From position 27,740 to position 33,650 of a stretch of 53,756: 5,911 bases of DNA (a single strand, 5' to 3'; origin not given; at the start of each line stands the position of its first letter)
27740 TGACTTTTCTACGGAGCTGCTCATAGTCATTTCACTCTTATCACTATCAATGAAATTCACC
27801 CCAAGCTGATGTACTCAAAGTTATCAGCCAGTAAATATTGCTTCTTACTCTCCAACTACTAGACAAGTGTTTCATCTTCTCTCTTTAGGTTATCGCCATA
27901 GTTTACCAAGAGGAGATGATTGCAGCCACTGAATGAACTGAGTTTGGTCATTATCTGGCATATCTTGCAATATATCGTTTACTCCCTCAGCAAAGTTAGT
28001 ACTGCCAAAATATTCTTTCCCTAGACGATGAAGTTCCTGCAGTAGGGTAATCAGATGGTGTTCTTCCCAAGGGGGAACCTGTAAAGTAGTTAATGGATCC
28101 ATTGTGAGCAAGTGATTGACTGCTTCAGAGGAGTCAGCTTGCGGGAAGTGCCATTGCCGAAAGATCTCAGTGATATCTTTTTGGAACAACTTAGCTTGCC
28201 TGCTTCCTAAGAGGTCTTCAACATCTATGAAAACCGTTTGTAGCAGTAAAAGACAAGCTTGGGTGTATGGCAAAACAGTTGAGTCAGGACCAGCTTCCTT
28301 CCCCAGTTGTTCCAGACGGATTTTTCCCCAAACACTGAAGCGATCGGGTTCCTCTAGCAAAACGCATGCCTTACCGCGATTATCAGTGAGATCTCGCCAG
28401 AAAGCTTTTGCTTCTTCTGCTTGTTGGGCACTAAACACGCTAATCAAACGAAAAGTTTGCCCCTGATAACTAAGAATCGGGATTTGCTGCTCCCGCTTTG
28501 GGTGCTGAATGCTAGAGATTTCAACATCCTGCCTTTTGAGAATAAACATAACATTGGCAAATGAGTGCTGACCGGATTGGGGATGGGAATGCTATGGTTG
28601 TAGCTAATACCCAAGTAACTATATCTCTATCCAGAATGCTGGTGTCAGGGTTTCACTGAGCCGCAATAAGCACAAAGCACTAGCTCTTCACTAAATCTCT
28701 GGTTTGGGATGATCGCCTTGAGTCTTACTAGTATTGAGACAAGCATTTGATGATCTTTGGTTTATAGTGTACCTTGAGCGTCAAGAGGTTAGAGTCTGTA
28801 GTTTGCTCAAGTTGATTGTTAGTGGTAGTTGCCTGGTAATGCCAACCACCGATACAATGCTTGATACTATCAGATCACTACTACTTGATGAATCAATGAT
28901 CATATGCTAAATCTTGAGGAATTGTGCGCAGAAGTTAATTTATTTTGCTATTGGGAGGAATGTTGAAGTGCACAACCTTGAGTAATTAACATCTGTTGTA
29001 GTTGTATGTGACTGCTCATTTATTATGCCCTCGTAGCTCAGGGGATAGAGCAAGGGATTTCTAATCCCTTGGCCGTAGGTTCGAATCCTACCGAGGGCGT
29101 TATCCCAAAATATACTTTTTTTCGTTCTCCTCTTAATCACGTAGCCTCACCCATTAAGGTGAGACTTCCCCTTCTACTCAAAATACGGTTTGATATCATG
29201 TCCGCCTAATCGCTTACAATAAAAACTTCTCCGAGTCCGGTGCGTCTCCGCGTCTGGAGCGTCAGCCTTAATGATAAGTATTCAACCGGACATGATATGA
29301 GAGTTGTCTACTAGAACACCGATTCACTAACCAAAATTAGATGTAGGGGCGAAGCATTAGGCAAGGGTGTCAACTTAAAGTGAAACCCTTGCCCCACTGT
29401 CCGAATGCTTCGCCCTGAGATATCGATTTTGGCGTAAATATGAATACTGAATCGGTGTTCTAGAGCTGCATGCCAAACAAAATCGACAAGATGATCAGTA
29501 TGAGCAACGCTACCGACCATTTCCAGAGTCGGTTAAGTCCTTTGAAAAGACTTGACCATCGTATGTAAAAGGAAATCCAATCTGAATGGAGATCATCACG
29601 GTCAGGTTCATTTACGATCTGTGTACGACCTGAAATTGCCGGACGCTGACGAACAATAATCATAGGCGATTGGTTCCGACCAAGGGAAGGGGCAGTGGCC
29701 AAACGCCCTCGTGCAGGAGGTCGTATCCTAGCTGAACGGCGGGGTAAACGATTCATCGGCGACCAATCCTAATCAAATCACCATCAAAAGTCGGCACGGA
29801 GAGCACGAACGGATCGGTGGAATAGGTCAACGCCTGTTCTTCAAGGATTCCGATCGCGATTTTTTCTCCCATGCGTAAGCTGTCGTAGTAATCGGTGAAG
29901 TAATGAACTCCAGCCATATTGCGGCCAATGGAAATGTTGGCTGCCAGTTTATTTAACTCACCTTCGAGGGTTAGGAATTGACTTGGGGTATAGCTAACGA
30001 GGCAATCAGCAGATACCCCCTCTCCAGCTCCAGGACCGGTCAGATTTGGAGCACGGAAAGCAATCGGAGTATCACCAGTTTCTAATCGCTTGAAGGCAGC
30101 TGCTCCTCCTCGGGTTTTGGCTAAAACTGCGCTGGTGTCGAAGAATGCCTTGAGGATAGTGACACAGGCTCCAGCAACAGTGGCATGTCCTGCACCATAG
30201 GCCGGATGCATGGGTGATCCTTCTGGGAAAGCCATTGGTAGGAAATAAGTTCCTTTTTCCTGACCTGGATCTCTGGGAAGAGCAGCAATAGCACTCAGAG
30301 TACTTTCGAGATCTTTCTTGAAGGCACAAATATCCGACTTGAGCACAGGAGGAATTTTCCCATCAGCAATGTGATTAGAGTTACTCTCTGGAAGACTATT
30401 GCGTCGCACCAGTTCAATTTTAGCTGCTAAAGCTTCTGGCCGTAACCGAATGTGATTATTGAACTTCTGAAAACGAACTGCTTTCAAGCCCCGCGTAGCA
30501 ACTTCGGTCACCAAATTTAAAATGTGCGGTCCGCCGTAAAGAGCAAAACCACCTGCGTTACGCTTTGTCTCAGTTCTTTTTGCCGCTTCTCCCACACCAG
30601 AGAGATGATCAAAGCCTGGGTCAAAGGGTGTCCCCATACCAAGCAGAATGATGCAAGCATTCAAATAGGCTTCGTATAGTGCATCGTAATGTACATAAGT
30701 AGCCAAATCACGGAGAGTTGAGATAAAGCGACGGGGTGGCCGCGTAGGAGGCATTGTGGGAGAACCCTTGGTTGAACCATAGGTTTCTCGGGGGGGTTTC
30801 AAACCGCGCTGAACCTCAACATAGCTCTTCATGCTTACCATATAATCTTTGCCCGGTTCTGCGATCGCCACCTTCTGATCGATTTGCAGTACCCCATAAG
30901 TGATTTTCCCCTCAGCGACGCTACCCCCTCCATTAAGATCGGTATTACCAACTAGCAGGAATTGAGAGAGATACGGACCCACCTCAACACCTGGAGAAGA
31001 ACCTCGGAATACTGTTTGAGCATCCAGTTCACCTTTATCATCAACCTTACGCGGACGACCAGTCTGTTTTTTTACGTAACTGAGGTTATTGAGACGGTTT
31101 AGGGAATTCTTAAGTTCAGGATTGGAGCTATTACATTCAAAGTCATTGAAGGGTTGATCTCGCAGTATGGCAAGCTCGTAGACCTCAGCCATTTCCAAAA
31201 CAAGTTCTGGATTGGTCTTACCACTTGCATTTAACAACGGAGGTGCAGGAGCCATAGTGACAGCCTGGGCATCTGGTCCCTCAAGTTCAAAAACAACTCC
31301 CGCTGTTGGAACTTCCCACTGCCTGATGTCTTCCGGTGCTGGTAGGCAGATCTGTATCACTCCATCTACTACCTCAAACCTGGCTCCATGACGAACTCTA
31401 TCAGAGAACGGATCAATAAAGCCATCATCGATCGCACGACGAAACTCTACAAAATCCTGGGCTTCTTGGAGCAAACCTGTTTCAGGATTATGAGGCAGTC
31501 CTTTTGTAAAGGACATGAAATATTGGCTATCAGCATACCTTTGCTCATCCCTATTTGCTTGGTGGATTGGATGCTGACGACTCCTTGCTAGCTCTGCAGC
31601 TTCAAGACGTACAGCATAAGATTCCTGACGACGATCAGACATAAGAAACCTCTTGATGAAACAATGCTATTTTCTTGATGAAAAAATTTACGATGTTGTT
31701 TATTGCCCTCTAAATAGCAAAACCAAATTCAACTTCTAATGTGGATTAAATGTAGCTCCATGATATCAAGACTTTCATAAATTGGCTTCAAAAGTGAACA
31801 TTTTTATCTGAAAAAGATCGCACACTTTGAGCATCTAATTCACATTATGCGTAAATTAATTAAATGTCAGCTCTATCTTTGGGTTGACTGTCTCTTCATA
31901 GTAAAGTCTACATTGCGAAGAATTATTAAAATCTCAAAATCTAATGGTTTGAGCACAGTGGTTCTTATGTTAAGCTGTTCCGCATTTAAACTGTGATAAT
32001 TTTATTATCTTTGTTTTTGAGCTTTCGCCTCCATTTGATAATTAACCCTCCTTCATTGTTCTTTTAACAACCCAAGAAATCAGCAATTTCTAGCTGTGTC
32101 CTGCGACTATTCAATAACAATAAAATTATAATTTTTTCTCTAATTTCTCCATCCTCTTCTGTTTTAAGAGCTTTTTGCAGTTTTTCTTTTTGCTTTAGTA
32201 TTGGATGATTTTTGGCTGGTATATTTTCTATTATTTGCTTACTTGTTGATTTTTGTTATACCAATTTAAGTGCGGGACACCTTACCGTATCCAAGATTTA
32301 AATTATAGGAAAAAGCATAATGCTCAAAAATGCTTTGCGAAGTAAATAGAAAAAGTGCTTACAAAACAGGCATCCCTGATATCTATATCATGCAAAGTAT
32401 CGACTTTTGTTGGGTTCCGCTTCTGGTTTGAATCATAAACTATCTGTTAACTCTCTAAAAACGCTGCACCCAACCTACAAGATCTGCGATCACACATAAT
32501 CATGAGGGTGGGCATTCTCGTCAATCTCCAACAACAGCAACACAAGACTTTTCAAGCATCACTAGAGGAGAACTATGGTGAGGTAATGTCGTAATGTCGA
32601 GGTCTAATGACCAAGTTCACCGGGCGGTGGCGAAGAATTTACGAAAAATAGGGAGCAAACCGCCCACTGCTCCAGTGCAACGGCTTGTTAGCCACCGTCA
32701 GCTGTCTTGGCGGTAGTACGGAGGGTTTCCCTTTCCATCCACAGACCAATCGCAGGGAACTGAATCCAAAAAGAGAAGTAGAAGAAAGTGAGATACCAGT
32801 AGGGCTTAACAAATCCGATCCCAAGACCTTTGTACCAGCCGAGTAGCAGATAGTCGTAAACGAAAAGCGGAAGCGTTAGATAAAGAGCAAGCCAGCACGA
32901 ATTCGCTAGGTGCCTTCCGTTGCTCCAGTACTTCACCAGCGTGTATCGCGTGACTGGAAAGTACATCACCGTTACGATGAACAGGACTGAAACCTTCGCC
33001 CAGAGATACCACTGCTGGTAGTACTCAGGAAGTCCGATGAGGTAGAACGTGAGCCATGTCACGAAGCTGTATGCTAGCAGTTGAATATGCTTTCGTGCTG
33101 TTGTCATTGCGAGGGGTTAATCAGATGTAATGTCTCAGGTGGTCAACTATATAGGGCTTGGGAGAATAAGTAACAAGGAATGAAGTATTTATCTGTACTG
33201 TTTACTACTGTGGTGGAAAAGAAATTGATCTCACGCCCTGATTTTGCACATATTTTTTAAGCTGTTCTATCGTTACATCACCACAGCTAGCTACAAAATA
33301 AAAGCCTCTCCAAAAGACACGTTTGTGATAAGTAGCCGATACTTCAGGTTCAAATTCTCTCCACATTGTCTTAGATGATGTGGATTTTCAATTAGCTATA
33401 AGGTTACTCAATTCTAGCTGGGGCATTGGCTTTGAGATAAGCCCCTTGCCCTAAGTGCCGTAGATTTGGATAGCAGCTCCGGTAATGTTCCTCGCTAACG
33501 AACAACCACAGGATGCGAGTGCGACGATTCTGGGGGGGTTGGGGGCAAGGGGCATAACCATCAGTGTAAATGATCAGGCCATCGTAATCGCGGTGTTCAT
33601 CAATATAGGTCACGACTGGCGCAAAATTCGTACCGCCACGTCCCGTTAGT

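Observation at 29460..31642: Vanadium-dependent haloperoxidase with a translationally coupled Arg-rich tail-anchored mini-ORF, downstream of a ~1-kb ORF-free leader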

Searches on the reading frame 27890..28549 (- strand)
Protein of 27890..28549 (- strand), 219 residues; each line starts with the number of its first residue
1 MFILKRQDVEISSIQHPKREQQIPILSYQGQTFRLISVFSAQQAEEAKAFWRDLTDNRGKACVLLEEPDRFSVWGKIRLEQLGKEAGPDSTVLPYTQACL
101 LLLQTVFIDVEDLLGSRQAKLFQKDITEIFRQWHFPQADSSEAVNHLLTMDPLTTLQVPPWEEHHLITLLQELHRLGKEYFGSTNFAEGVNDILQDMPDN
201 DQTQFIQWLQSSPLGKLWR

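Call 3: search_protein_families(library=pfam, proteins=[window:27890-28549:-], max_evalue=0.1)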
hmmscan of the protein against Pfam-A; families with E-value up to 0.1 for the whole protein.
window:27890-28549:- (219 aa): 1 family
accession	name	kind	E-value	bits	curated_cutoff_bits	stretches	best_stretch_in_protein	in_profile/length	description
PF24276.1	DUF7469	-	3.9e-114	380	27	1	1-219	1-220/220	Family of unknown function (DUF7469)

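Call 4: search_protein_families(library=ncbifam, proteins=[window:27890-28549:-], max_evalue=0.1)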
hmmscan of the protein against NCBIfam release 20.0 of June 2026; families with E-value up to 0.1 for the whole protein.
window:27890-28549:- (219 aa): 1 family
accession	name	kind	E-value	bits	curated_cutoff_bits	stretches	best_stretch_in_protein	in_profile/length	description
NF045621.1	Npun_F0813_fam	hypoth_equivalog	4.7e-117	389.4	210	1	1-219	1-221/221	Npun_F0813 family protein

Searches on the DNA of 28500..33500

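Call 12: search_rna_families(source=window, start=28500, end=33500, threshold=evalue, max_evalue=1)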
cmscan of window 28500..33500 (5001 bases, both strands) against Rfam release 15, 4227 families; matches with E-value up to 1: 2.
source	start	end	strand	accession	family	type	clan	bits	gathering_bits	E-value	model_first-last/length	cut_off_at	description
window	29027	29099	+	RF00005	tRNA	Gene; tRNA;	CL00001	72.1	29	6.3e-15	1-71/71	no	tRNA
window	29061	29093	-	RF04351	Plastid-psbl-rps4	Cis-reg;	-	23.6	68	0.12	1-53/53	no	Plastid-psbl-rps4 3UTR RNA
